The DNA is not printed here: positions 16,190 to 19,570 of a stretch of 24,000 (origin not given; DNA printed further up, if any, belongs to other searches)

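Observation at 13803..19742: Candidate uncharacterised signalling module: orphan Hpt facing a transporter-fold giant / REC / MinD-ParA / lipoprotein operon with no histidine kinase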

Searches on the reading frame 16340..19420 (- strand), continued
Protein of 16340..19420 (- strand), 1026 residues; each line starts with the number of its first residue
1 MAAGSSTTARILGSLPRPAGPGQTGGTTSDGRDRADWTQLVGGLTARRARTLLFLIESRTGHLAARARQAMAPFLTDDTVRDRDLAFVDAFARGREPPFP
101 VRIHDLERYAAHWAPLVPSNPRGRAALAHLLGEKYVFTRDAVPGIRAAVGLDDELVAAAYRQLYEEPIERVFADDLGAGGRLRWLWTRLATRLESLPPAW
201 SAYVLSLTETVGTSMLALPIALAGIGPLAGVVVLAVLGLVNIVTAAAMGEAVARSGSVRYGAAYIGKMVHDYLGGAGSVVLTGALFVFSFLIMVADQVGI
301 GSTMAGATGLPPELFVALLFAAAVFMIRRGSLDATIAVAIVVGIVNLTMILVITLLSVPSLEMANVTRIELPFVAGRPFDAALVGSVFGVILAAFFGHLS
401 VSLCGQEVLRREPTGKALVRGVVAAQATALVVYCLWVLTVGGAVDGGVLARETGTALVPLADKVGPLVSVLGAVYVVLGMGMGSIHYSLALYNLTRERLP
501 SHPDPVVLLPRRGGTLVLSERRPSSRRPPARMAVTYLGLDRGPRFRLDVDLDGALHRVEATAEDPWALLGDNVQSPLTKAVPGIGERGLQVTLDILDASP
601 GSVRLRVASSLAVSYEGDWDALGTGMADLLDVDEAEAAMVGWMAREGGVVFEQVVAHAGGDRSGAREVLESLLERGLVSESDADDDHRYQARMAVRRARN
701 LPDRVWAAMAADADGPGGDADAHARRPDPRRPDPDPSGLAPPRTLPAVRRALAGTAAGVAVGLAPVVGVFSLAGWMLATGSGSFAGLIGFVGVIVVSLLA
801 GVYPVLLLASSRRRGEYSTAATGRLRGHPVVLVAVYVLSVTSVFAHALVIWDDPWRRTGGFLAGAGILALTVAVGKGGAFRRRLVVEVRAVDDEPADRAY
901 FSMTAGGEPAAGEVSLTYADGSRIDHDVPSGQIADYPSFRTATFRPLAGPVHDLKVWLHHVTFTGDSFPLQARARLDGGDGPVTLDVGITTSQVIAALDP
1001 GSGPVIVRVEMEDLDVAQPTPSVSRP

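Call 20: find_encoding_contigs(protein=P0003, flank=10000, max_places=2)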
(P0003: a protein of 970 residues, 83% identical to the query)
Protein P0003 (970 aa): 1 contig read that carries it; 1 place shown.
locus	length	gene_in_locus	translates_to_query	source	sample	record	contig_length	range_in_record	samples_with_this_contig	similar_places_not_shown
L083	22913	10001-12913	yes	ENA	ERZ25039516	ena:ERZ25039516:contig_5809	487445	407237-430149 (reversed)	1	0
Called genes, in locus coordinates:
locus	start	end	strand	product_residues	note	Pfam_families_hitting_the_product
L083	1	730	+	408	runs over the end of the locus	PF00817:IMS, PF11799:IMS_C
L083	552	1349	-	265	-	-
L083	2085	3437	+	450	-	PF00005:ABC_tran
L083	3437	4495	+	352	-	PF02653:BPD_transp_2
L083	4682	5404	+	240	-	PF00480:ROK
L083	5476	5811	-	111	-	PF01258:zf-dskA_traR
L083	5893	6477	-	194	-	PF13302:Acetyltransf_3, PF00583:Acetyltransf_1 (weak)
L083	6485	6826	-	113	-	PF01627:Hpt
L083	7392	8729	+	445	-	PF01490:Aa_trans (weak), PF03222:Trp_Tyr_perm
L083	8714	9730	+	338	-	-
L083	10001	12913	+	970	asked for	PF01490:Aa_trans (weak), PF03222:Trp_Tyr_perm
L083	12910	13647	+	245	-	PF00072:Response_reg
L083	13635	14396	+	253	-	PF01656:CbiA, PF10609:ParA, PF13614:AAA_31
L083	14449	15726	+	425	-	PF07992:Pyr_redox_2, PF00070:Pyr_redox (weak), PF22366:NDH2_C (weak)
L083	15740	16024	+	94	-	-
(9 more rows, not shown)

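Call 21: search_protein_families(library=pfam, proteins=[L004:2-2920:+, L073:1066-4278:+, L049:5118-9137:+, L068:4771-8418:+, L056:3394-6525:+, L037:14025-17327:+], max_evalue=0.00001)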
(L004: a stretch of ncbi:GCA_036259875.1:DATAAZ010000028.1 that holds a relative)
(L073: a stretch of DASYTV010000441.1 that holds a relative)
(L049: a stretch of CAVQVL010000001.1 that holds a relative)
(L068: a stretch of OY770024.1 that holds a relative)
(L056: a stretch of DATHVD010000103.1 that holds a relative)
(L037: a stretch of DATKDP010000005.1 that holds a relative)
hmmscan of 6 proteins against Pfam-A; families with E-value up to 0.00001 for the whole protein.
L004:2-2920:+ (973 aa): 12 families
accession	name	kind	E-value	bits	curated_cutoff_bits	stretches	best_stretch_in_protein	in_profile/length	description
PF00072.30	Response_reg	-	4.4e-48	162.5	30.2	2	726-837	1-110/111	Response regulator receiver domain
PF00989.32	PAS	-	8.5e-41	139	22.6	2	210-319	2-112/113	PAS fold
PF13426.13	PAS_9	-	1.4e-37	128.5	27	2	100-203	1-103/103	PAS domain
PF02518.31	HATPase_c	-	3.3e-32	111.6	26.4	1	448-560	1-107/111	Histidine kinase-, DNA gyrase B-, and HSP90-like ATPase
PF08448.16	PAS_4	-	1e-27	96.9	23.1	2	96-205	1-109/110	PAS fold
PF13188.13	PAS_8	-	1.5e-21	75.9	21.8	2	210-268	2-61/65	PAS domain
PF00512.31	HisKA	-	1.4e-19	70.3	26.9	1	336-401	1-66/66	His Kinase A (phospho-acceptor) domain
PF08447.18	PAS_3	-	9e-16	58.4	25.6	0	113-192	2-83/89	PAS fold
PF01627.28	Hpt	-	1.7e-15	57.5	24.6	1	882-963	1-82/84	Hpt domain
PF13596.12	PAS_10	-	7.9e-11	43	22.1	0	213-302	3-88/106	PAS domain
PF12860.13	PAS_7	-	1.5e-08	35.2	27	0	219-327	5-114/115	PAS fold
PF23198.2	PDE8A_N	-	5.5e-07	30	29.6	0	722-814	8-102/147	PDE8A-like, N-terminal domain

L073:1066-4278:+ (1071 aa): 11 families
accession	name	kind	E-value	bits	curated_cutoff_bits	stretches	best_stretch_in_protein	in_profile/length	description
PF00072.30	Response_reg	-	7.3e-47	158.6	30.2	2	808-920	1-110/111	Response regulator receiver domain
PF00989.32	PAS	-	9.8e-45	151.6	22.6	3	285-395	2-113/113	PAS fold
PF13426.13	PAS_9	-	5.4e-36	123.4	27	2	294-397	1-103/103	PAS domain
PF08447.18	PAS_3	-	1.8e-34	118.3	25.6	1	54-140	2-88/89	PAS fold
PF02518.31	HATPase_c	-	4.2e-31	108.1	26.4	1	523-644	1-110/111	Histidine kinase-, DNA gyrase B-, and HSP90-like ATPase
PF08448.16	PAS_4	-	6.5e-29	100.8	23.1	2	176-280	5-109/110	PAS fold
PF00512.31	HisKA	-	4.5e-21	75.1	26.9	1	411-476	1-66/66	His Kinase A (phospho-acceptor) domain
PF13188.13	PAS_8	-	1e-19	70.1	21.8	1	285-339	2-56/65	PAS domain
PF01627.28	Hpt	-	2.6e-15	56.9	24.6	1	978-1059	1-82/84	Hpt domain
PF13596.12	PAS_10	-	4.4e-10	40.6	22.1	0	288-395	3-105/106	PAS domain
PF12860.13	PAS_7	-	2.7e-06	27.9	27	0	295-401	6-113/115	PAS fold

L049:5118-9137:+ (1340 aa): 11 families
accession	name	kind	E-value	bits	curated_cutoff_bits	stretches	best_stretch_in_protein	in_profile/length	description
PF16927.11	HisKA_7TM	-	2.8e-67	227.3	28.6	1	17-242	3-224/224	N-terminal 7TM region of histidine kinase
PF00072.30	Response_reg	-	2.2e-45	153.8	30.2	2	1054-1166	1-110/111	Response regulator receiver domain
PF00989.32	PAS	-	7e-39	132.8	22.6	3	366-461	5-96/113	PAS fold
PF13426.13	PAS_9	-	2.7e-38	130.8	27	3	373-478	2-103/103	PAS domain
PF08448.16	PAS_4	-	6e-30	104.1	23.1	2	250-352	2-110/110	PAS fold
PF02518.31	HATPase_c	-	1.2e-27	97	26.4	1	757-884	1-108/111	Histidine kinase-, DNA gyrase B-, and HSP90-like ATPase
PF13188.13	PAS_8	-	5e-23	80.6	21.8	1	513-559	2-49/65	PAS domain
PF00512.31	HisKA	-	1.3e-22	80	26.9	1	645-710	1-66/66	His Kinase A (phospho-acceptor) domain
PF01627.28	Hpt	-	5e-14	52.7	24.6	1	1227-1309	1-83/84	Hpt domain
PF24820.1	Diguanyl_cycl_sensor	-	2.7e-10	40.6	28.1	0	372-475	6-109/109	Diguanylate cyclase-like sensor domain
PF08447.18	PAS_3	-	1.2e-07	32.3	25.6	0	385-432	2-50/89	PAS fold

L068:4771-8418:+ (1216 aa): 6 families
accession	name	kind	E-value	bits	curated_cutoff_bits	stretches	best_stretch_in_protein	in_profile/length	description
PF00072.30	Response_reg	-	2.4e-46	156.9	30.2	2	966-1077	1-110/111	Response regulator receiver domain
PF02518.31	HATPase_c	-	8.2e-29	100.7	26.4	1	678-796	1-110/111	Histidine kinase-, DNA gyrase B-, and HSP90-like ATPase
PF00512.31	HisKA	-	6.5e-23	81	26.9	1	566-631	1-66/66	His Kinase A (phospho-acceptor) domain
PF12860.13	PAS_7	-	8.1e-20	71.5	27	1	442-557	1-114/115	PAS fold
PF01627.28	Hpt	-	9.7e-12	45.4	24.6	1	1121-1203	1-83/84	Hpt domain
PF00672.30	HAMP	-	7.1e-10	39.5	25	1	370-418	2-49/53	HAMP domain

L056:3394-6525:+ (1044 aa): 12 families
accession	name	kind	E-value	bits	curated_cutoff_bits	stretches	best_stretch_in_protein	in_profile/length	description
PF00072.30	Response_reg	-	3.9e-47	159.4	30.2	2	801-913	1-110/111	Response regulator receiver domain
PF00989.32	PAS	-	9.8e-47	158.1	22.6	3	167-271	2-107/113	PAS fold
PF13426.13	PAS_9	-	1.5e-39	134.9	27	3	176-279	1-103/103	PAS domain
PF13188.13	PAS_8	-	1.5e-33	113.9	21.8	3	48-100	2-55/65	PAS domain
PF08448.16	PAS_4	-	1.8e-32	112.3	23.1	3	172-281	1-109/110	PAS fold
PF02518.31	HATPase_c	-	1.2e-30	106.6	26.4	1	525-636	2-107/111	Histidine kinase-, DNA gyrase B-, and HSP90-like ATPase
PF00512.31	HisKA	-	5.1e-20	71.7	26.9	1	412-477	1-66/66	His Kinase A (phospho-acceptor) domain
PF08447.18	PAS_3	-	9.9e-18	64.6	25.6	0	189-265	2-80/89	PAS fold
PF01627.28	Hpt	-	4.3e-17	62.6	24.6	1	953-1035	1-83/84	Hpt domain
PF13596.12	PAS_10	-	9.3e-14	52.4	22.1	0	170-258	3-87/106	PAS domain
PF17765.7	MLTR_LBD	-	7.4e-13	49.3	26.3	0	171-233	9-72/168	MmyB-like transcription regulator ligand binding domain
PF12860.13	PAS_7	-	2e-10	41.2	27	0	176-265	5-99/115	PAS fold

L037:14025-17327:+ (1101 aa): 6 families
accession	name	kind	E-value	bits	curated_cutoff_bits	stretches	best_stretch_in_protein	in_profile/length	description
PF00072.30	Response_reg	-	1e-43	148.4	30.2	2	848-960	1-110/111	Response regulator receiver domain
PF02518.31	HATPase_c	-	7.5e-30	104.1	26.4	1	570-683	1-108/111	Histidine kinase-, DNA gyrase B-, and HSP90-like ATPase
PF00512.31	HisKA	-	2.5e-22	79.1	26.9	1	457-522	1-66/66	His Kinase A (phospho-acceptor) domain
PF00672.30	HAMP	-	3.7e-17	62.8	25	1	369-420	1-52/53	HAMP domain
PF01627.28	Hpt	-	6.8e-15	55.5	24.6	1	1009-1089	1-81/84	Hpt domain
PF02743.24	dCache_1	-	5.6e-10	39.6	45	1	77-334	7-239/240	Cache domain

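Call 26: predict_structure(alignment_id=A2)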
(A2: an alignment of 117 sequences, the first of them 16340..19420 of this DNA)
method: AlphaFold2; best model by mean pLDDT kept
length: 1026 residues; sequences in the alignment: 117
mean_pLDDT: 80.8   pTM: 0.76
mean pLDDT of the five models: 80.8, 78.6, 78.2, 78.1, 77.9
residues with pLDDT >= 90: 486; 70-90: 328; 50-70: 88; < 50: 124
segments of 3 or more residues with pLDDT < 50: 1-42, 70-82, 619-626, 693-739, 1015-1026
pLDDT, mean of each block of 10 residues (from residue 1): 37 38 35 41 66 89 65 41 60 73 88 90 93 92 94 96 95 85 80 84 90 91 95 96 93 87 77 91 92 94 94 94 87 76 92 97 95 83 89 89 85 90 95 97 96 94 97 94 91 82 67 87 79 89 88 91 72 67 83 77 78 69 48 84 85 93 93 86 81 44 36 35 35 47 60 73 93 95 92 92 94 85 75 94 92 91 95 93 94 74 93 95 94 90 91 91 72 81 70 84 89 52 29
secondary structure, 60 per line:
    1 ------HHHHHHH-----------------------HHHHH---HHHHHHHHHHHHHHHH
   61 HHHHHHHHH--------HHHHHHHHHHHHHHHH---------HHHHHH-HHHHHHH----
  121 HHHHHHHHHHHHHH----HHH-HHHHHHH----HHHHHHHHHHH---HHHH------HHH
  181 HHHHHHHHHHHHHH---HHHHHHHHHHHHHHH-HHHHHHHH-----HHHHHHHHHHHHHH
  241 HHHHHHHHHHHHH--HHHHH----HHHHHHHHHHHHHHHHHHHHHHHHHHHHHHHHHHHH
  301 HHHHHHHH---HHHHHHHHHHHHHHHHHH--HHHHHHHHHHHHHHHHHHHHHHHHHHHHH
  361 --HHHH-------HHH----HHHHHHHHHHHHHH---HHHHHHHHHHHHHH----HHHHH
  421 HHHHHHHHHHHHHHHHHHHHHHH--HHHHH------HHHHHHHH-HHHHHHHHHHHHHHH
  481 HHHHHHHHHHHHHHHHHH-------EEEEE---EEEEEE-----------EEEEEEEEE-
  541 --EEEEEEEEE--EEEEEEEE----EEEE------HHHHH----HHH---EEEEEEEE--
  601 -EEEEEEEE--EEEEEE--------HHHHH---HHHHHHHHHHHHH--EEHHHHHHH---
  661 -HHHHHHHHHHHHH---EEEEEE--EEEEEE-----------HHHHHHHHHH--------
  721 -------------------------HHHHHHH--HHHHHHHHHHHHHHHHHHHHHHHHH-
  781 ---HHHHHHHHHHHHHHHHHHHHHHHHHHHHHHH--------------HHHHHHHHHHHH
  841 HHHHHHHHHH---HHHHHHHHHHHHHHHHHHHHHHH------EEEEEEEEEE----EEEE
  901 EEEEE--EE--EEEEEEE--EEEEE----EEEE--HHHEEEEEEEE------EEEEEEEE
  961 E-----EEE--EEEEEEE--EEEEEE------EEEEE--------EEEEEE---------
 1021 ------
elements in order (helices of 4 or more, strands of 3 or more residues): H7-13 H37-41 H45-69 H78-93 H103-108 H110-116 H121-134 H143-149 H154-164 H168-171 H178-194 H198-212 H214-221 H227-253 H256-260 H265-308 H312-329 H332-360 H363-366 H381-394 H398-411 H416-443 H446-450 H457-464 H466-498 E506-510 E514-519 E531-539 E543-551 E554-561 E566-569 H576-580 E591-598 E602-609 E612-617 H626-630 H634-646 H651-657 H662-674 E678-683 E686-691 H703-712 H746-752 H755-779 H784-814 H829-850 H854-876 E883-892 E897-905 E912-918 E921-925 E930-933 E939-946 E953-961 E967-969 E972-978 E981-986 E993-997 E1006-1011

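Call 28: fold_search(model_id=the predicted structure, library=pdb)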
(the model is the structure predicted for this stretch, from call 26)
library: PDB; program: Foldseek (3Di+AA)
matches with E <= 10: 1186; with E <= 0.001: 19
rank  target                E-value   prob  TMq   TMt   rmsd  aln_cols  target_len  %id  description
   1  5j4n_B                2.3e-05  1.00  0.24  0.52   4.2       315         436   15  Crystal structure of the L-arginine/agmatine antiporter AdiC in complex with agmatine at 2.6 Angstroem resolution (released 2016-08-31)
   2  5j4i_A                3.6e-05  1.00  0.23  0.50   4.7       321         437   13  Crystal Structure of the L-arginine/agmatine antiporter from E. coli at 2.2 Angstroem resolution (released 2016-08-31)
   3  9h76_A                7.3e-05  1.00  0.24  0.53   4.4       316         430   16  Bacterial LAT transporter BASC in complex with L-Ala and NB53 (released 2025-01-01)
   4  6f34_A                9.5e-05  1.00  0.24  0.49   8.2       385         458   14  Crystal structure of a bacterial cationic amino acid transporter (CAT) homologue bound to Arginine. (released 2018-02-14)
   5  6f2g_A                1.1e-04  1.00  0.26  0.57   4.0       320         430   14  Bacterial asc transporter crystal structure in open to in conformation (released 2019-04-24)
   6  6f2w_A                1.2e-04  1.00  0.25  0.54   4.2       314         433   16  Bacterial asc transporter crystal structure in open to in conformation (released 2019-04-24)
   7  3ob6_A                2.7e-04  1.00  0.23  0.49   5.1       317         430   14  Structure of AdiC(N101A) in the open-to-out Arg+ bound conformation (released 2011-03-16)
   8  5oqt_A                3.2e-04  1.00  0.24  0.50   8.0       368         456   16  Crystal structure of a bacterial cationic amino acid transporter (CAT) homologue (released 2018-02-14)
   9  6d91                  3.4e-04  1.00  0.23  0.54   4.8       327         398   19  Crystal structure of the Deinococcus radiodurans Nramp/MntH divalent transition metal transporter in the outward-open, a (released 2019-02-13)
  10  9a52_A                3.7e-04  1.00  0.22  0.50   7.9       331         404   13  Integrative model of YCSG-FABL by crosslinking MS and deep learning (released 2024-09-18)
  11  8e5s                  4.3e-04  1.00  0.23  0.54   5.0       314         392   17  X-ray structure of the Deinococcus radiodurans Nramp/MntH divalent transition metal transporter WT in an occluded state (released 2023-05-03)
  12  9h61                  5.2e-04  1.00  0.26  0.61   3.3       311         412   14  Auxin transporter-like protein 3 (LAX3) in the inward occluded state in complex with auxin (Indole-3-acetic acid, IAA) (released 2025-08-13)
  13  8j8m_B                5.2e-04  1.00  0.24  0.49   5.1       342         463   15  Overall structure of the LAT1-4F2hc bound with tryptophan (released 2024-07-10)
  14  3l1l                  5.4e-04  1.00  0.23  0.50   4.9       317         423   14  Structure of Arg-bound Escherichia coli AdiC (released 2010-02-02)
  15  8kdg_B                7.7e-04  1.00  0.23  0.47   5.3       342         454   16  Structure of LAT1-CD98hc-Fab170 in complex with BCH, consensus map (released 2025-02-12)
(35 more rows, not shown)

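Call 39: search_protein_families(library=pfam, alignment_id=A1, max_evalue=0.05)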
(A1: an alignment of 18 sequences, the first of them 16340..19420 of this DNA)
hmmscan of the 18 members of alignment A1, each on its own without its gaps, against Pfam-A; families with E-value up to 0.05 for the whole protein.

A. member 1, window:16340-19420:- (1026 aa): 2 families
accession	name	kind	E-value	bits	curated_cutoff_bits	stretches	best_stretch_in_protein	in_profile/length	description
PF01490.24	Aa_trans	-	5e-05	22.6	25.6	1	199-401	5-212/410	Transmembrane amino acid transporter protein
PF12802.13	MarR_2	-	0.046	14.3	27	0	632-688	3-60/61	MarR family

B. families by the number of members that match (of 18 scanned): 21 families
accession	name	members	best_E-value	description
PF01490.24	Aa_trans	17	5.5e-10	Transmembrane amino acid transporter protein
PF03222.19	Trp_Tyr_perm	11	4.2e-14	Tryptophan/tyrosine permease family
PF12802.13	MarR_2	11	4.2e-07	MarR family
PF09339.16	HTH_IclR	11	0.00032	IclR helix-turn-helix domain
PF19187.6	HTH_PafC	5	0.0076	PafC helix-turn-helix domain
PF25212.1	HVO_A0114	4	1.1e-05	HVO_A0114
PF09012.17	FeoC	3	2.5e-05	FeoC like transcriptional regulator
PF16365.12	EutK_C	3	0.0015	Ethanolamine utilization protein EutK C-terminus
PF13412.12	HTH_24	3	0.031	Winged helix-turn-helix DNA-binding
PF02554.20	CstA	2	0.00082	Carbon starvation protein CstA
PF12840.13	HTH_20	2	0.0018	Helix-turn-helix domain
PF01978.25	TrmB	2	0.01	Sugar-specific transcriptional regulator TrmB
PF03965.22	Penicillinase_R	1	0.0001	Penicillinase repressor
PF08100.18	Dimerisation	1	0.0011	O-methyltransferase dimerisation domain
PF01022.26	HTH_5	1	0.0018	Bacterial regulatory protein, arsR family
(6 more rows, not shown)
